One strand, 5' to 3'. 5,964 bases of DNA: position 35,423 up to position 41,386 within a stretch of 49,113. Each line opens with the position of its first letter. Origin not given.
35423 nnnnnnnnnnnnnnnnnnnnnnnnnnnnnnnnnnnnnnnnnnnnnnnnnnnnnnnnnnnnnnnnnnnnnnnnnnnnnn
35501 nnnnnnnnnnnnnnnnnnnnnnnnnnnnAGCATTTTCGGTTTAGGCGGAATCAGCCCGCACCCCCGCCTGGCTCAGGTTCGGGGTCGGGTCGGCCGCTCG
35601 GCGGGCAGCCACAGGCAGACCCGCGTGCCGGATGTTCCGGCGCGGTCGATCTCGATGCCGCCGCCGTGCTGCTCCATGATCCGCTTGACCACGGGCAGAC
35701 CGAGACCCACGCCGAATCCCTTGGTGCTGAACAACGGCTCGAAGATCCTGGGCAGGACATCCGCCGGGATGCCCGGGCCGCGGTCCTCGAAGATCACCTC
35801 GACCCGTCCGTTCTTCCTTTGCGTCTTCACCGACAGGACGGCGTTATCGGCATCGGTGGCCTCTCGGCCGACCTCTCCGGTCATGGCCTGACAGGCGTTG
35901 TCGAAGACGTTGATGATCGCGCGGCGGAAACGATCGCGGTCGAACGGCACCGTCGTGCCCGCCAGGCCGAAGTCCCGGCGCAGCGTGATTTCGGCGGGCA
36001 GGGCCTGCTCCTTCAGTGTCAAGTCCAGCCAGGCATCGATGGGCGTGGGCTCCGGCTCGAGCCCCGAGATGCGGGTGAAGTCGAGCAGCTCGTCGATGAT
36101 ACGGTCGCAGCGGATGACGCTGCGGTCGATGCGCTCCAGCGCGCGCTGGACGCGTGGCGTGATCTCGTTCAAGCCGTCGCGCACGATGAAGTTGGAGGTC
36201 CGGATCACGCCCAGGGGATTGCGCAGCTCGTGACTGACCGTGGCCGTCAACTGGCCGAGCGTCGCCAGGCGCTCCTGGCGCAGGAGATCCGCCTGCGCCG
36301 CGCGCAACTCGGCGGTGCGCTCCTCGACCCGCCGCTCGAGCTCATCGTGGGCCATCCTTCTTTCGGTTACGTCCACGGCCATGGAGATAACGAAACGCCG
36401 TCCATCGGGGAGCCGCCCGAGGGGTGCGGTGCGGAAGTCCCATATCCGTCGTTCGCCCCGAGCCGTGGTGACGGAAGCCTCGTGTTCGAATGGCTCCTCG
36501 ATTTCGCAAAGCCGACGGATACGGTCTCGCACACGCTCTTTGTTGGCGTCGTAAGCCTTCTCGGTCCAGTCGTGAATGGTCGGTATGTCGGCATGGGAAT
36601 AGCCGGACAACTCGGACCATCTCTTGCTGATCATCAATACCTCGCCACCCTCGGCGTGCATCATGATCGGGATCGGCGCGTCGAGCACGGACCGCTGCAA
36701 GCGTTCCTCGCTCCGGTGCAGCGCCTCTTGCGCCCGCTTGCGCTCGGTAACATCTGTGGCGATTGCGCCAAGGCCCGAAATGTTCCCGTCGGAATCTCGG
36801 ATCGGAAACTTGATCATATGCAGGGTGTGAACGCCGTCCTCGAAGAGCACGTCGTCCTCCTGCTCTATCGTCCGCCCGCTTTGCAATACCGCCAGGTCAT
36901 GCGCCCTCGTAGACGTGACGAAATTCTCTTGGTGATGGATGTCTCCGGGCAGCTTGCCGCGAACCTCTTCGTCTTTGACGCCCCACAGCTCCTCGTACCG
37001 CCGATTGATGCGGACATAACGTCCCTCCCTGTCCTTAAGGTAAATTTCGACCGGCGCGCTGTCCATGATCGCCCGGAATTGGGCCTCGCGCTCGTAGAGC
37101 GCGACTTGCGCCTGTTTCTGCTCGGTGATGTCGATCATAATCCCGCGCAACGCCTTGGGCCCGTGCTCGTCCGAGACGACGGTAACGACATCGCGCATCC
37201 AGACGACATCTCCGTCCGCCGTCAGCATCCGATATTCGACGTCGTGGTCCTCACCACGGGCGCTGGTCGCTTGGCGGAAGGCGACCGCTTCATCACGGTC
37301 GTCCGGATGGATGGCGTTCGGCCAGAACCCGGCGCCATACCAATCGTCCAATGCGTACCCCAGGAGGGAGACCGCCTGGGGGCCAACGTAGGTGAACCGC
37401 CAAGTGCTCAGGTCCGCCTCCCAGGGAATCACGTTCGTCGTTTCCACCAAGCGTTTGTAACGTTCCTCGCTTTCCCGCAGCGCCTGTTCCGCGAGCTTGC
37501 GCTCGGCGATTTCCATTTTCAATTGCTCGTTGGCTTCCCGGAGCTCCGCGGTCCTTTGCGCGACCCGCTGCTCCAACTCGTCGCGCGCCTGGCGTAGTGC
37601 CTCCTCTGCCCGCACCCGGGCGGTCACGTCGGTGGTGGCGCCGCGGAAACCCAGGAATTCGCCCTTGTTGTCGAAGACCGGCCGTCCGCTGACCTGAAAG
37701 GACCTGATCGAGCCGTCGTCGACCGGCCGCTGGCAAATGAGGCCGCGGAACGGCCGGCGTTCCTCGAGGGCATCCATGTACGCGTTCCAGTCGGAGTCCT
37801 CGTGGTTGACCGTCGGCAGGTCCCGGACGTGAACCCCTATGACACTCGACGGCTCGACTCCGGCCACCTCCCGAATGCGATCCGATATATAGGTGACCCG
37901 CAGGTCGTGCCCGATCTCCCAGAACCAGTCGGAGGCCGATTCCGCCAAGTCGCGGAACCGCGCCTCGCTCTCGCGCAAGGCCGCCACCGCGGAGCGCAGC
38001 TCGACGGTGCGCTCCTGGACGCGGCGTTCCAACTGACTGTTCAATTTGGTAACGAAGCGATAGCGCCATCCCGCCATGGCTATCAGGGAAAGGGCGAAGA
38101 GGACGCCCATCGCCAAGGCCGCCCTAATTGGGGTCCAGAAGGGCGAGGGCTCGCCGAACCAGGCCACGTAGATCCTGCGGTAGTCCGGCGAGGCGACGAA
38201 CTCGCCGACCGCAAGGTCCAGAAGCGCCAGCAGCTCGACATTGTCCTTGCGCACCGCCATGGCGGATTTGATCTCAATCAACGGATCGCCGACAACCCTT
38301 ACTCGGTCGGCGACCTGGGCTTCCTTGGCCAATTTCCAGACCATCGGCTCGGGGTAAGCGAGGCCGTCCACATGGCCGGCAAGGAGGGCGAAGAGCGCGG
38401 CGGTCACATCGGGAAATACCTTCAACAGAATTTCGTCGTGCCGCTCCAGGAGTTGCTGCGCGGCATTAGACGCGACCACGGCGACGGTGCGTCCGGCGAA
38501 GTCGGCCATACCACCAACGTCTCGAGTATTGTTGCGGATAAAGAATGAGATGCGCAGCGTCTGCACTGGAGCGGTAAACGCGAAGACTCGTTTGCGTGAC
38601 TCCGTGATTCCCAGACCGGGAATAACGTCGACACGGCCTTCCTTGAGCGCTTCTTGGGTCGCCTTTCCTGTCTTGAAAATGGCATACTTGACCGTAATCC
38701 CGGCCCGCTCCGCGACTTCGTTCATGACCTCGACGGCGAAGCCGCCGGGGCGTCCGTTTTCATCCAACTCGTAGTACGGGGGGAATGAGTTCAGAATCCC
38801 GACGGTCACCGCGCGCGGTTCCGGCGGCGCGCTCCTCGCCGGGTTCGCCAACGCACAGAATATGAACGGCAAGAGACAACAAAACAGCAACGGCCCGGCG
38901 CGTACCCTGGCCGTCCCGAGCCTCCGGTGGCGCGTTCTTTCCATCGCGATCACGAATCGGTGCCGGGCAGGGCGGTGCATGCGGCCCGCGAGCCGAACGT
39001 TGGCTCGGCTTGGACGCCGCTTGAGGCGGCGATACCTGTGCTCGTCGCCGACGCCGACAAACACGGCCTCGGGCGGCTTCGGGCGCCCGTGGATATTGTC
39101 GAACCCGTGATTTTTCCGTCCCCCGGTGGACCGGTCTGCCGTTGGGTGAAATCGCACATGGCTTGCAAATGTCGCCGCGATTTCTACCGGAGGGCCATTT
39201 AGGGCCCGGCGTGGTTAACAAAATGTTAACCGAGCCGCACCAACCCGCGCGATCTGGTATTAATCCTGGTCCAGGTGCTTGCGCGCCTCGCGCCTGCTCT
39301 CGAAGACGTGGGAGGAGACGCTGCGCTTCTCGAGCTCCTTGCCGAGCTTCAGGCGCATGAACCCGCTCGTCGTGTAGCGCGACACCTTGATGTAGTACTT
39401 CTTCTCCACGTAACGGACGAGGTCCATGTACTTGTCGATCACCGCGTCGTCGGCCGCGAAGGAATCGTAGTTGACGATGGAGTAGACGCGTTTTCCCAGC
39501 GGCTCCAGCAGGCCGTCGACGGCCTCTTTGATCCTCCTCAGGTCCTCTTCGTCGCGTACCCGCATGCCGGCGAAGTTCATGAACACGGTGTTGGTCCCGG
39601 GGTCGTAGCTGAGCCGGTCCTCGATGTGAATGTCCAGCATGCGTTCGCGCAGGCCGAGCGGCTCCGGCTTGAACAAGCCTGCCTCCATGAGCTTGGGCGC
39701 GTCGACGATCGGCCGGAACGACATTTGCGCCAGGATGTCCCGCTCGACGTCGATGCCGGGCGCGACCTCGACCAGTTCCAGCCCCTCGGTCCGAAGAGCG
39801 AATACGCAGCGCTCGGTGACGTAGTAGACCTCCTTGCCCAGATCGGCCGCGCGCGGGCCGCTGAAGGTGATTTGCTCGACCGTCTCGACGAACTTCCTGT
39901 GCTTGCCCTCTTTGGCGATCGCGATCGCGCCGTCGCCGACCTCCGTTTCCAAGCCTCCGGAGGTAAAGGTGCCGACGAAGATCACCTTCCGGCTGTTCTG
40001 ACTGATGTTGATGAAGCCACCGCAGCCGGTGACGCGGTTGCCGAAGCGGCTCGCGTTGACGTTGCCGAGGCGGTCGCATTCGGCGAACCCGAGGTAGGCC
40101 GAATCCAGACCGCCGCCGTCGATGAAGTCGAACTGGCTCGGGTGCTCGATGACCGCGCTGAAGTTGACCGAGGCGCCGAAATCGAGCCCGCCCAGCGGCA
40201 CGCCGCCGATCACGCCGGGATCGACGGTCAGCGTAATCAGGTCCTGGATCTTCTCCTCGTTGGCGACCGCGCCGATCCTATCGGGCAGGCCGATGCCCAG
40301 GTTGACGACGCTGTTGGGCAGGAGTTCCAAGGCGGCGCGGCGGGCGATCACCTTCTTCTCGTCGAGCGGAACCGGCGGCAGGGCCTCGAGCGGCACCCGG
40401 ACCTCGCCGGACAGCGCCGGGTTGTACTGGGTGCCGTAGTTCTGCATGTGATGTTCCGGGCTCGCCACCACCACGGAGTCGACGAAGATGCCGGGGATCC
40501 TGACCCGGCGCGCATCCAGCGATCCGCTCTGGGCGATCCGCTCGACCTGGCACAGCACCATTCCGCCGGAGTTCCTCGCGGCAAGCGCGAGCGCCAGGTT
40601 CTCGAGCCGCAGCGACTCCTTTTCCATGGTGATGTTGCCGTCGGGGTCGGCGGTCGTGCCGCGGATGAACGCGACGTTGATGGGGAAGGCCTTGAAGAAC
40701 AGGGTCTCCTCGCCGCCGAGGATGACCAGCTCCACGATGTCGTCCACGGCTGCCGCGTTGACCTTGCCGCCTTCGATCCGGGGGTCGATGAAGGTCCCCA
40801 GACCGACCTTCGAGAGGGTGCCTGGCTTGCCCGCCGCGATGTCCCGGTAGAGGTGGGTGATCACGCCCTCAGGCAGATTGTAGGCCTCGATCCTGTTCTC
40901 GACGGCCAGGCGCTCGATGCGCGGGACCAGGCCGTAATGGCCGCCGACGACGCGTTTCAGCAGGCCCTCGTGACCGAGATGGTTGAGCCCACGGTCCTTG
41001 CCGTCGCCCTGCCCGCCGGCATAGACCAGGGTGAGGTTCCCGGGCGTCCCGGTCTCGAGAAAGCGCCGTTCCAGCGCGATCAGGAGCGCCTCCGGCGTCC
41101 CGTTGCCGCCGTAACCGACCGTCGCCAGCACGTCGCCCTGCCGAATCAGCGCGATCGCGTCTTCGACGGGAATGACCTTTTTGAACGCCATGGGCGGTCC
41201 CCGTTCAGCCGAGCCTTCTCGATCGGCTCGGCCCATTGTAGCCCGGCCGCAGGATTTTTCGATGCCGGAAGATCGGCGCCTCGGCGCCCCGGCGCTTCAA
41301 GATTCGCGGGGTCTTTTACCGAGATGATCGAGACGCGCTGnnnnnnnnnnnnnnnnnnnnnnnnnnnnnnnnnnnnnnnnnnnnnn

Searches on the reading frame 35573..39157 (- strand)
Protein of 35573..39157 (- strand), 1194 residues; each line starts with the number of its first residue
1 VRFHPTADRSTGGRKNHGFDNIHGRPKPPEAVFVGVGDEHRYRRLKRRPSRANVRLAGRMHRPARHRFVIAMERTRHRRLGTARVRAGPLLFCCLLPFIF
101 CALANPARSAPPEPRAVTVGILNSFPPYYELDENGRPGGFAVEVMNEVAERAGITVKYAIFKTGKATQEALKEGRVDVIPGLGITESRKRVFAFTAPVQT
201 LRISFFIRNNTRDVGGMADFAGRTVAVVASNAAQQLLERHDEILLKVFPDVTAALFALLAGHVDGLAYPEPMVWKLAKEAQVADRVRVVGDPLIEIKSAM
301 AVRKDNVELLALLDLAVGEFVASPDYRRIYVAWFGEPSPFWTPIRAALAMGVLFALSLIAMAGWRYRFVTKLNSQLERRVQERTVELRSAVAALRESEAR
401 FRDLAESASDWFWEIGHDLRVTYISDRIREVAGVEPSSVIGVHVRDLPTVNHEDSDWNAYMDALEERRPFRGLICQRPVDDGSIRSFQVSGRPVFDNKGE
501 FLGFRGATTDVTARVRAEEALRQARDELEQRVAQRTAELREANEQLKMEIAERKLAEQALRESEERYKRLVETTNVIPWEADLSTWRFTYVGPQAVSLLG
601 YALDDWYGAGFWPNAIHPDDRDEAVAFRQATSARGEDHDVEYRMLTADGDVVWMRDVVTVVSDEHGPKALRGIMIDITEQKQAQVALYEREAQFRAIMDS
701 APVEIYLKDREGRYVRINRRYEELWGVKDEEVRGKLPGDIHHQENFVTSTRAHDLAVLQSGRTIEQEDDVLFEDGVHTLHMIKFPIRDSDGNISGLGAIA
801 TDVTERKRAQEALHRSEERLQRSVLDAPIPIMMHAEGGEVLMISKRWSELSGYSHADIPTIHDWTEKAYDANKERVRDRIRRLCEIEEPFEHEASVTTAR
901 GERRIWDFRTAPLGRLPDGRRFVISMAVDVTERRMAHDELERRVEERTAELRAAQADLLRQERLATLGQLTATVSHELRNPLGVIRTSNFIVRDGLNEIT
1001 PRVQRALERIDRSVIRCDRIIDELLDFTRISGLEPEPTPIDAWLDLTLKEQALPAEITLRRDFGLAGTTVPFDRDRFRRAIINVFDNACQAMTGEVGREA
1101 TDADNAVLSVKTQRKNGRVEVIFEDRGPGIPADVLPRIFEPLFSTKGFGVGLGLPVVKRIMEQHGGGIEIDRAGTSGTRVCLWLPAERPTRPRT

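Call 16: search_protein_families(library=pfam, proteins=[window:35573-39157:-], max_evalue=0.001)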
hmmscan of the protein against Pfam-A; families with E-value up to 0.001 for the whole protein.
window:35573-39157:- (1194 aa): 9 families
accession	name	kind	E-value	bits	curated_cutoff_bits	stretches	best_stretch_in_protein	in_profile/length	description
PF08448.16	PAS_4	-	9.2e-40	135.7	23.1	3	699-808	2-110/110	PAS fold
PF08447.18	PAS_3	-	1.7e-31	108.7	25.6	2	589-666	2-80/89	PAS fold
PF00497.25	SBP_bac_3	-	2e-24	86.3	26.4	1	117-336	1-132/132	Bacterial extracellular solute-binding proteins, family 3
PF00989.32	PAS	-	6e-24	84.7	22.6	3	693-803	2-113/113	PAS fold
PF02518.31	HATPase_c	-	3.4e-22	79.4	26.4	1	1073-1187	2-110/111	Histidine kinase-, DNA gyrase B-, and HSP90-like ATPase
PF13426.13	PAS_9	-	3.1e-21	76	27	2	410-513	2-103/103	PAS domain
PF13188.13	PAS_8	-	4.3e-16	58.6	21.8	1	692-737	1-47/65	PAS domain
PF00512.31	HisKA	-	8.3e-15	55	26.9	1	967-1030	2-63/66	His Kinase A (phospho-acceptor) domain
PF14598.12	PAS_11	-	0.00017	22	25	0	585-663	11-88/109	PAS domain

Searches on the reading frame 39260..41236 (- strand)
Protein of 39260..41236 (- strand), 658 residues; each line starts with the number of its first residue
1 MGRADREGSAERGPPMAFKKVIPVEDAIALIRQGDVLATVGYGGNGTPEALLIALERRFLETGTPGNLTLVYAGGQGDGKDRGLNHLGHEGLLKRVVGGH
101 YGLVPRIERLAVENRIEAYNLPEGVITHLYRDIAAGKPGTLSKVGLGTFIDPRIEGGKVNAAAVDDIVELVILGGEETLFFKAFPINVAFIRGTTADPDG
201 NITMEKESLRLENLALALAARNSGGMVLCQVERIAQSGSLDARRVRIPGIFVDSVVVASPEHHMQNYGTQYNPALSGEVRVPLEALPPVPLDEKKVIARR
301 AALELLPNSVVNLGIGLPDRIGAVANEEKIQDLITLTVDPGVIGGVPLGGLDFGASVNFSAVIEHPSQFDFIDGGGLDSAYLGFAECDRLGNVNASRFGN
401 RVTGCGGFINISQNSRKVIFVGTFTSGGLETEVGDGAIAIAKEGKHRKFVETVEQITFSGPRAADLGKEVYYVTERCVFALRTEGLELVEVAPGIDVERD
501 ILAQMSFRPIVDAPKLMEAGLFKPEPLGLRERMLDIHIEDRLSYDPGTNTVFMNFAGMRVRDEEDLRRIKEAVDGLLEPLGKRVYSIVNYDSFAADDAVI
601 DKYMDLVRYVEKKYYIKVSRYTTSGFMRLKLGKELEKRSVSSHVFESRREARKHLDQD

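Call 59: search_protein_families(library=pfam, proteins=[window:39260-41236:-], max_evalue=0.001)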
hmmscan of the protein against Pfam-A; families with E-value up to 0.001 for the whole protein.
window:39260-41236:- (658 aa): 2 families
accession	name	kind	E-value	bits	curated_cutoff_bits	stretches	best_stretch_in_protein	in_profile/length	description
PF01144.29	CoA_trans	-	3.7e-25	89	23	1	24-257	4-216/217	Coenzyme A transferase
PF16957.11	Mal_decarbox_Al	-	9.5e-05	21.3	25.4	1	179-279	132-224/546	Malonate decarboxylase, alpha subunit, transporter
